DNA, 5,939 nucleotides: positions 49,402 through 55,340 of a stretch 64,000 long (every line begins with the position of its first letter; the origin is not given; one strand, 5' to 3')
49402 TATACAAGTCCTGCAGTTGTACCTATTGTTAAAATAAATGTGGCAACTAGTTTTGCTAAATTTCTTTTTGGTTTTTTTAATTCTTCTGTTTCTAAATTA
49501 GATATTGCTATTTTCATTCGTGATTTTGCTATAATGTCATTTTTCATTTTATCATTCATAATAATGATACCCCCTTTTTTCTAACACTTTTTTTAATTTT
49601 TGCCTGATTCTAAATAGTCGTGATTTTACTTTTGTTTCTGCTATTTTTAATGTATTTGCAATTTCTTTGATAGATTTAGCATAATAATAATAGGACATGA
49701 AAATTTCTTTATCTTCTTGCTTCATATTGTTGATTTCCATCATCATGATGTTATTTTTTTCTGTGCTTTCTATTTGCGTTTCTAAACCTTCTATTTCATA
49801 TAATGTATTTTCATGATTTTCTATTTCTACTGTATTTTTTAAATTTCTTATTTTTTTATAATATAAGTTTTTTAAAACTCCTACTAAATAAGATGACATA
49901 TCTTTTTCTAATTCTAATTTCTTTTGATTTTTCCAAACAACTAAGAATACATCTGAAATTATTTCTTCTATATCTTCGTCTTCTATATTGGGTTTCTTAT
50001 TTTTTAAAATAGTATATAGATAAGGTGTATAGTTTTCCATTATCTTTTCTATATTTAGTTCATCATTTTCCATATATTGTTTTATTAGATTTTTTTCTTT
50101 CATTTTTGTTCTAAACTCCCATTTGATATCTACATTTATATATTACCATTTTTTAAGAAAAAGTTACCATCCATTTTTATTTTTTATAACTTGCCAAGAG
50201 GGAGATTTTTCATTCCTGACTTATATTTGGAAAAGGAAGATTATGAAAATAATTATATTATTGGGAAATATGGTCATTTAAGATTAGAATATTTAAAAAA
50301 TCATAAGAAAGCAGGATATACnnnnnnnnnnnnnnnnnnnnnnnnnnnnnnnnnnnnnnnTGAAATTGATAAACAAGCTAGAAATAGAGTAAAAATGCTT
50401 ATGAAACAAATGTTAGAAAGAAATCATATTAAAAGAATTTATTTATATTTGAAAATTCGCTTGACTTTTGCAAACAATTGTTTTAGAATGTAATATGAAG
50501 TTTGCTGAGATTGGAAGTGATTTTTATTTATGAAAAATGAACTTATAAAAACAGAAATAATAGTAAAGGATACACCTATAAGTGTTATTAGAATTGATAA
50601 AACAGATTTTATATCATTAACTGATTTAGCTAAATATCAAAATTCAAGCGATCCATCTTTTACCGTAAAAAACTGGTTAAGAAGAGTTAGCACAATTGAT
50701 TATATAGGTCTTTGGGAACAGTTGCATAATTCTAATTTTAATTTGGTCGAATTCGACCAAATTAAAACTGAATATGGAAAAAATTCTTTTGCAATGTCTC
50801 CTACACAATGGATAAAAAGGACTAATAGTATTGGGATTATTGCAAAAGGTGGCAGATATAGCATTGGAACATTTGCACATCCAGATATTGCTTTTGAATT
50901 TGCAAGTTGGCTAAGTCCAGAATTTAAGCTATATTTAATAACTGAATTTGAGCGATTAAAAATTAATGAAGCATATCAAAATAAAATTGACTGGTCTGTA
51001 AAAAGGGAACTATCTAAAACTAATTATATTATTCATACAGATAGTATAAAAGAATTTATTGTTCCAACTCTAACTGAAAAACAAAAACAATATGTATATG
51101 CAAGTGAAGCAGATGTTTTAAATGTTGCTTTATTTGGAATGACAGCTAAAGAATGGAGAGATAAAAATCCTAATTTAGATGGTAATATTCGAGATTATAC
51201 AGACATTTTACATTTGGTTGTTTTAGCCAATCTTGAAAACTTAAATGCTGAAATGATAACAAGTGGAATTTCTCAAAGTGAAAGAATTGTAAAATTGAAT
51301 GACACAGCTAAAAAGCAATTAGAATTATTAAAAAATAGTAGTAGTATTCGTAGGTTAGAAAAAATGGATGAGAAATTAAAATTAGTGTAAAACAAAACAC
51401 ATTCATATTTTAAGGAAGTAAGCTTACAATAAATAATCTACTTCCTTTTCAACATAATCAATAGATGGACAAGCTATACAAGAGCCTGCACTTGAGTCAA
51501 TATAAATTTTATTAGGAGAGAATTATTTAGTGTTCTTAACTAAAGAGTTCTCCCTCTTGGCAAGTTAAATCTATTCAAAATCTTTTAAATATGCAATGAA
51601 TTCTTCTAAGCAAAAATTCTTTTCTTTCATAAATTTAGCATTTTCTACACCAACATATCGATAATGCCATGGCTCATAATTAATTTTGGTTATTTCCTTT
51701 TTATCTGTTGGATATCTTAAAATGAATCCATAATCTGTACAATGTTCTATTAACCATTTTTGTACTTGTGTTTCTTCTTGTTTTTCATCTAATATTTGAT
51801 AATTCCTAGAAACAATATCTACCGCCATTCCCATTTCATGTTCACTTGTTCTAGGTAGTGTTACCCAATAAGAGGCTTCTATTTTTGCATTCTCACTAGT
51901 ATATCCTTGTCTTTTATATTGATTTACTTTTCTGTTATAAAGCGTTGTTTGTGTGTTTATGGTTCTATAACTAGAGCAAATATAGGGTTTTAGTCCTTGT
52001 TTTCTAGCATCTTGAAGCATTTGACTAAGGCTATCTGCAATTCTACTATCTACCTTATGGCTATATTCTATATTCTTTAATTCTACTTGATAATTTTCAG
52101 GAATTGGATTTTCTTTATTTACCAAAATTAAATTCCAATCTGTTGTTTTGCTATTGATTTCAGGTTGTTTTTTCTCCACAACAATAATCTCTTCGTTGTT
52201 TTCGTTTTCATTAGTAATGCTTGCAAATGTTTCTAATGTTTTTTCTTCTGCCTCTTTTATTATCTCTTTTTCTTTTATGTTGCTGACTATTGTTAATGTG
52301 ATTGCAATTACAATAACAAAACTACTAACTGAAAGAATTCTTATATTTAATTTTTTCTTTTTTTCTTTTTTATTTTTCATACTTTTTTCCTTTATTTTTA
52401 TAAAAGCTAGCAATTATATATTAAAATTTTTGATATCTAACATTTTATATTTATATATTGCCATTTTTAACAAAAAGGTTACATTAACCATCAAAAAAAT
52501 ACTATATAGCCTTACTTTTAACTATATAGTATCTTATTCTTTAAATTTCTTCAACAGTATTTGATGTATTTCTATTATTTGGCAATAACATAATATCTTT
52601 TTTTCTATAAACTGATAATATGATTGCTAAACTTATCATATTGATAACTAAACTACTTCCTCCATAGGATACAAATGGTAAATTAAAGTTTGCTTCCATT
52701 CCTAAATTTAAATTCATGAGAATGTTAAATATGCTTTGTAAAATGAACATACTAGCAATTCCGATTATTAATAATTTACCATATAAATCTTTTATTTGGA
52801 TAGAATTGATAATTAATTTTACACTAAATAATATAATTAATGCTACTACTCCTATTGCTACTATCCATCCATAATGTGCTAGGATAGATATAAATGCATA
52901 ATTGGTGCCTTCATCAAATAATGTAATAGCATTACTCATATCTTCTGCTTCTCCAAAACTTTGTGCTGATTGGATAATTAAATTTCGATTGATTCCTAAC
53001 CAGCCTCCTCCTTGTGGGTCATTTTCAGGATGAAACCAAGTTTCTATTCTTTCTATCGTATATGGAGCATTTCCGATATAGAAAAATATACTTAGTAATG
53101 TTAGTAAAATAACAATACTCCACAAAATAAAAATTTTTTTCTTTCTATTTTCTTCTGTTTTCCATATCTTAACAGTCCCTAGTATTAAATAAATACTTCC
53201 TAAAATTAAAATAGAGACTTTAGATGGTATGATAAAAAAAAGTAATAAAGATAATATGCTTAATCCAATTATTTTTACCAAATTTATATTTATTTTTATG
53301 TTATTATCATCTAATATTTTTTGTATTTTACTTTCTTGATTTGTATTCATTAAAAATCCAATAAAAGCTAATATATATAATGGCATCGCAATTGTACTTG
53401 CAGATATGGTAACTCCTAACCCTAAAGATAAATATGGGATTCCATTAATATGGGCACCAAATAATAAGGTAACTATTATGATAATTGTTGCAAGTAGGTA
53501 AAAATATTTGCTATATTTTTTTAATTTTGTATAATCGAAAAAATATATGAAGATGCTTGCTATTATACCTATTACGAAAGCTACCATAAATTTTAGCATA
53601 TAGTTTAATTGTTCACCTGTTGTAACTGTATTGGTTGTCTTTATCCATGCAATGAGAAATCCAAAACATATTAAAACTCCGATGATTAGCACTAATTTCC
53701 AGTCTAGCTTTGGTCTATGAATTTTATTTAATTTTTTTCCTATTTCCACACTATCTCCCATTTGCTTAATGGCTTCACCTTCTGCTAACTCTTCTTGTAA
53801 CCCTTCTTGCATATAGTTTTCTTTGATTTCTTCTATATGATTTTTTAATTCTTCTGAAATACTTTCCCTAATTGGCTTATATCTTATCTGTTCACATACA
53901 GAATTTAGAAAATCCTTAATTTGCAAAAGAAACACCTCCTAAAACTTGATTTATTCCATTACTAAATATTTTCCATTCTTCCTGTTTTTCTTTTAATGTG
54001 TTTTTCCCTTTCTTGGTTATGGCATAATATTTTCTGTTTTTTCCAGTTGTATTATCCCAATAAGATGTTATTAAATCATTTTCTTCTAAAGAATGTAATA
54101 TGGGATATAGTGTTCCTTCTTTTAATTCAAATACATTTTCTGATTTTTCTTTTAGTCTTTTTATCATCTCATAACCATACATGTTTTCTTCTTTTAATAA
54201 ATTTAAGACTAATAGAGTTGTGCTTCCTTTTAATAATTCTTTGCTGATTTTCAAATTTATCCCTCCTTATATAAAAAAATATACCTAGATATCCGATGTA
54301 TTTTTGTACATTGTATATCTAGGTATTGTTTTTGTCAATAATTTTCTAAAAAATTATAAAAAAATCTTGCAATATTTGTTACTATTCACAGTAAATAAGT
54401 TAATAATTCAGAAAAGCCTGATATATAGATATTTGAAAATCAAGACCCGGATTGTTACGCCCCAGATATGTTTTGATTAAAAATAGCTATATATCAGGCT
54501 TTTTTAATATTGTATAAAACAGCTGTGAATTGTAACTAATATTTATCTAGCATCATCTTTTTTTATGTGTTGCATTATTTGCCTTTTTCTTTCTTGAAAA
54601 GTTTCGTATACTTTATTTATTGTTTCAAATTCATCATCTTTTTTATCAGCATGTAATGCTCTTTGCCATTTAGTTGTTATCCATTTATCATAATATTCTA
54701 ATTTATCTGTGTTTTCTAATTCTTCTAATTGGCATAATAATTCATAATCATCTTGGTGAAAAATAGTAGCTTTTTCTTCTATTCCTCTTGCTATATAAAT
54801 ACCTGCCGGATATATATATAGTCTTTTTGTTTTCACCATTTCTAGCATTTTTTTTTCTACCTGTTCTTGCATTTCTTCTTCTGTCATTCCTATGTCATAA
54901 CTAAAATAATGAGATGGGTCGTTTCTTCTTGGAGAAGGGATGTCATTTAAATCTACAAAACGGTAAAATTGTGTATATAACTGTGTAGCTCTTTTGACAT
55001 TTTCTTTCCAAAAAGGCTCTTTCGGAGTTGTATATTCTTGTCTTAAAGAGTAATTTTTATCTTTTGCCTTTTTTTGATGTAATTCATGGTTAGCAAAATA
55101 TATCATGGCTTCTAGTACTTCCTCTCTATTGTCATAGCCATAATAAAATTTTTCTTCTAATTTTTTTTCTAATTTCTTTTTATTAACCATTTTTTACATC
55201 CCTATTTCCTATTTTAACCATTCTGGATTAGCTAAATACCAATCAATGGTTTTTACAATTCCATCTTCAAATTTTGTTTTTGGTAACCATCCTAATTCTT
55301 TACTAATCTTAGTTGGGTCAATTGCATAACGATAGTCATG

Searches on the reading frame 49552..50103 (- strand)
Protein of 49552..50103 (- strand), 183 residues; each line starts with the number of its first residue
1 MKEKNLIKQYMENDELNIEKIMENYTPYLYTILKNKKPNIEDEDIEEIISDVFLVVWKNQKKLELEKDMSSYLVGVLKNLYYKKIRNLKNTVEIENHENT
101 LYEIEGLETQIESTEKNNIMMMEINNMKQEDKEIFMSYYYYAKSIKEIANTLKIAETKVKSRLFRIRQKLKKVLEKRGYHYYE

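Call 78: search_protein_families(library=pfam, proteins=[window:49552-50103:-], max_evalue=0.00001)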
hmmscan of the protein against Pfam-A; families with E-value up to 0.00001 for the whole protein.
window:49552-50103:- (183 aa): 3 families
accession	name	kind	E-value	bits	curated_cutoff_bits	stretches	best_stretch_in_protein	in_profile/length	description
PF08281.18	Sigma70_r4_2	-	8.7e-10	38.5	25.7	1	121-170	5-54/54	Sigma-70, region 4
PF04545.22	Sigma70_r4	-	3e-07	30.3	24.1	1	126-172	4-50/50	Sigma-70, region 4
PF04542.20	Sigma70_r2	-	6.3e-06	26.3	24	0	23-89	3-69/71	Sigma-70 region 2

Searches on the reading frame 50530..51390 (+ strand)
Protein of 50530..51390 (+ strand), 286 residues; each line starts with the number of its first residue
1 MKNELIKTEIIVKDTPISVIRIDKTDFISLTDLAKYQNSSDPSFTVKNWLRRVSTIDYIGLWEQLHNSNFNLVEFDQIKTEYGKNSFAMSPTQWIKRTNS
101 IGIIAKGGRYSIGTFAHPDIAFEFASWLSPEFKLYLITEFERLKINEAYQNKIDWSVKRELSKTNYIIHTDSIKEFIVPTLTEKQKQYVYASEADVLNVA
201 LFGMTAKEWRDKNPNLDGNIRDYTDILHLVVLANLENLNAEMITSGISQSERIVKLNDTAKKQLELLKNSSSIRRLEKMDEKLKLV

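Call 50: search_protein_families(library=pfam, proteins=[window:50530-51390:+])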
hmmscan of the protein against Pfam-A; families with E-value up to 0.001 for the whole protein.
window:50530-51390:+ (286 aa): 1 family
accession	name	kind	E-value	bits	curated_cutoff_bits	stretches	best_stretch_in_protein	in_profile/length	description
PF04383.19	KilA-N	-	1.3e-18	67.2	23.8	1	18-144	8-105/107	KilA-N domain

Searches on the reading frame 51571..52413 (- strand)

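Call 79: search_protein_families(library=pfam, proteins=[window:51571-52413:-], max_evalue=0.001)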
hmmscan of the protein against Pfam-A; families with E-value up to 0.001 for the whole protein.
window:51571-52413:- (280 aa): 1 family
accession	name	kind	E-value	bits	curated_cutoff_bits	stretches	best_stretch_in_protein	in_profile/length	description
PF02557.22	VanY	-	8.9e-38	129.5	25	1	119-255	2-131/132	D-alanyl-D-alanine carboxypeptidase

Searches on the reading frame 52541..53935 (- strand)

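Call 16: search_protein_families(library=pfam, proteins=[window:52541-53935:-])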
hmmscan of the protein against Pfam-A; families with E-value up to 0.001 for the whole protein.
window:52541-53935:- (464 aa): 1 family
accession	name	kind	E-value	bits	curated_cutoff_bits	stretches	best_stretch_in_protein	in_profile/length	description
PF01098.24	FTSW_RODA_SPOVE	-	2.2e-26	93.2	26.4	1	82-446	4-354/356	Cell cycle protein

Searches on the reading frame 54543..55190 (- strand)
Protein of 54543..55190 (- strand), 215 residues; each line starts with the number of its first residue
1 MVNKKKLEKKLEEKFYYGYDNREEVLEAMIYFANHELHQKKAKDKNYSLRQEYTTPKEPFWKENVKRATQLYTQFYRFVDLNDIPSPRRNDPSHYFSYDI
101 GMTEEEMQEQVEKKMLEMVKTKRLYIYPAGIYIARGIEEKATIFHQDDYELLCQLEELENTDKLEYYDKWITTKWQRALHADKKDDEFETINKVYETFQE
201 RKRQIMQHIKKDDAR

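Call 16: search_protein_families(library=pfam, proteins=[window:54543-55190:-])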
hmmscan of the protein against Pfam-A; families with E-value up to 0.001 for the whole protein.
window:54543-55190:- (215 aa): 0 families

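Call 55: find_encoding_contigs(protein=window:54543-55190:-, flank=1500, max_places=10)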
Protein window:54543-55190:- (215 aa): 12 contigs read that carry it; 10 places shown.
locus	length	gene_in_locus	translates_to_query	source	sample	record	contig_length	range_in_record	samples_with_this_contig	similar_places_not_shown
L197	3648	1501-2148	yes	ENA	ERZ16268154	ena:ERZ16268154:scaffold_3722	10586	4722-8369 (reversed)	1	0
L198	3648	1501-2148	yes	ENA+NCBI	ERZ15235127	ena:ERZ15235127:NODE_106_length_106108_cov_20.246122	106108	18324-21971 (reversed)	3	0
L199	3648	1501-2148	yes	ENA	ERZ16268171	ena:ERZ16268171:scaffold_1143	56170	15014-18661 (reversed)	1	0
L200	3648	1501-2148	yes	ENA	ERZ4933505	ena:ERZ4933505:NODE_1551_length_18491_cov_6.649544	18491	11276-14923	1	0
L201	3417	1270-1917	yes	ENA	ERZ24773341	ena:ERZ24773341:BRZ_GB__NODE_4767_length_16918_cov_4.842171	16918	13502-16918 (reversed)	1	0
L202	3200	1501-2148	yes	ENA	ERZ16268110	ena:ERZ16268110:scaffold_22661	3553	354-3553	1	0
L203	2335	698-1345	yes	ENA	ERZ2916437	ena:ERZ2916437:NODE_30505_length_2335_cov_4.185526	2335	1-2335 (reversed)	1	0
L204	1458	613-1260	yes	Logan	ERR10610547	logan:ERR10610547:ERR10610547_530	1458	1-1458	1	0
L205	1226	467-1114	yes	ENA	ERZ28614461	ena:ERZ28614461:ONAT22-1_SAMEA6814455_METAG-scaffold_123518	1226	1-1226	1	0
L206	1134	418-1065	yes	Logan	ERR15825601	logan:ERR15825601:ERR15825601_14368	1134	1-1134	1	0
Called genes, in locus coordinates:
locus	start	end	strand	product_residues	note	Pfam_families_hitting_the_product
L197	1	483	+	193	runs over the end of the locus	PF00908:dTDP_sugar_isom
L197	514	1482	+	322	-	PF00106:adh_short (faint), PF01073:3Beta_HSD, PF01370:Epimerase, PF02719:Polysacc_synt_2, PF04321:RmlD_sub_bind, PF07993:NAD_binding_4, PF16363:GDP_Man_Dehyd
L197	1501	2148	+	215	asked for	-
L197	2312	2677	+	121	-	PF03551:PadR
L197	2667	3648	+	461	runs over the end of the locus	PF01098:FTSW_RODA_SPOVE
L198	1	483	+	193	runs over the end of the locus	PF00908:dTDP_sugar_isom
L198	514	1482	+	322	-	PF00106:adh_short (faint), PF01073:3Beta_HSD, PF01370:Epimerase, PF02719:Polysacc_synt_2, PF04321:RmlD_sub_bind, PF07993:NAD_binding_4, PF16363:GDP_Man_Dehyd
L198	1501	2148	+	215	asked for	-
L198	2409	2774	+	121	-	PF03551:PadR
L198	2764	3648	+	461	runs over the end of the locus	PF01098:FTSW_RODA_SPOVE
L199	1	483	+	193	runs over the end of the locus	PF00908:dTDP_sugar_isom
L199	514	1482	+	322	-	PF00106:adh_short (faint), PF01073:3Beta_HSD, PF01370:Epimerase, PF02719:Polysacc_synt_2, PF04321:RmlD_sub_bind, PF07993:NAD_binding_4, PF08659:KR (weak), PF16363:GDP_Man_Dehyd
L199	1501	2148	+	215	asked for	-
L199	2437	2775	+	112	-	PF03551:PadR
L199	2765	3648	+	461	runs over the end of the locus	PF01098:FTSW_RODA_SPOVE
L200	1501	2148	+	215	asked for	-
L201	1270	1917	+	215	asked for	-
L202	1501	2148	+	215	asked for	-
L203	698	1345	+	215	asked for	-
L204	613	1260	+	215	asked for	-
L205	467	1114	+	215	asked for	-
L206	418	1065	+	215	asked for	-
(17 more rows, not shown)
